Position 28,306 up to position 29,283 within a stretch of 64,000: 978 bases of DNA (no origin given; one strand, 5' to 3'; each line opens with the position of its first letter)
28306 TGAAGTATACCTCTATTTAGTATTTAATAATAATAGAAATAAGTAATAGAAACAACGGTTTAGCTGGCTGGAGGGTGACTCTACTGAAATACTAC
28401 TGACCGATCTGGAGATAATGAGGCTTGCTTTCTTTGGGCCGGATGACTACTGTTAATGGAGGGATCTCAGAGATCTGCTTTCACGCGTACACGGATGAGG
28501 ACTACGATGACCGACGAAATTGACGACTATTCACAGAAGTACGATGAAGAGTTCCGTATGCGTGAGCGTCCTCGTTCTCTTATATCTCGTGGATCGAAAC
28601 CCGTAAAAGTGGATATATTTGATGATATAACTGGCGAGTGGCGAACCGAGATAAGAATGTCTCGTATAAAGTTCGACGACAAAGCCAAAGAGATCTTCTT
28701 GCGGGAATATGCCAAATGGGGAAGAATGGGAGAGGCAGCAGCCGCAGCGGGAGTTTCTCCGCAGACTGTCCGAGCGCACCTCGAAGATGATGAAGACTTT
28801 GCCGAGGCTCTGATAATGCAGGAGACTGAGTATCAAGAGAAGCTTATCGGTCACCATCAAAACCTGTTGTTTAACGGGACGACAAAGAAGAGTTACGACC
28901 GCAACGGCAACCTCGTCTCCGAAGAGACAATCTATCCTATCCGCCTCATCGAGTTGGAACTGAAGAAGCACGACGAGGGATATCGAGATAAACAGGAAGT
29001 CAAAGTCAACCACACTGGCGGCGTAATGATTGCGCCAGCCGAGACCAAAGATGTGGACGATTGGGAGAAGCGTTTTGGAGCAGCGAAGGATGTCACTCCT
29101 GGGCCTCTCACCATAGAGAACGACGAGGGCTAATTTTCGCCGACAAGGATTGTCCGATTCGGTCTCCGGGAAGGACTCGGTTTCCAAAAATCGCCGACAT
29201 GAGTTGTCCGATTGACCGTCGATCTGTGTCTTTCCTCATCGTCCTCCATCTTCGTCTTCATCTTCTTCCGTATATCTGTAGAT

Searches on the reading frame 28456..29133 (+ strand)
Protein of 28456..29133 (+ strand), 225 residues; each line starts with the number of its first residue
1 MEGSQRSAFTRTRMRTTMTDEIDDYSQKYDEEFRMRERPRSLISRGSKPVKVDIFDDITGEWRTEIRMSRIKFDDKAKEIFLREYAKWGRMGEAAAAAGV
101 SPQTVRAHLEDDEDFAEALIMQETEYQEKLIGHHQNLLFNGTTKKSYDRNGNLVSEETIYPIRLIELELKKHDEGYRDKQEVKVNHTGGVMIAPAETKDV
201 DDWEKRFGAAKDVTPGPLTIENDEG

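Call 55: search_protein_families(library=phrogs, proteins=[window:28456-29133:+], max_evalue=0.0001)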
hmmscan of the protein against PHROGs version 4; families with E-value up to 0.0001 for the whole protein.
window:28456-29133:+ (225 aa): 1 family
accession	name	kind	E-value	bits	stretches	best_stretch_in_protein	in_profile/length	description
phrog_4044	-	head and packaging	3.8e-22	79.6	1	61-214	12-172/180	terminase small subunit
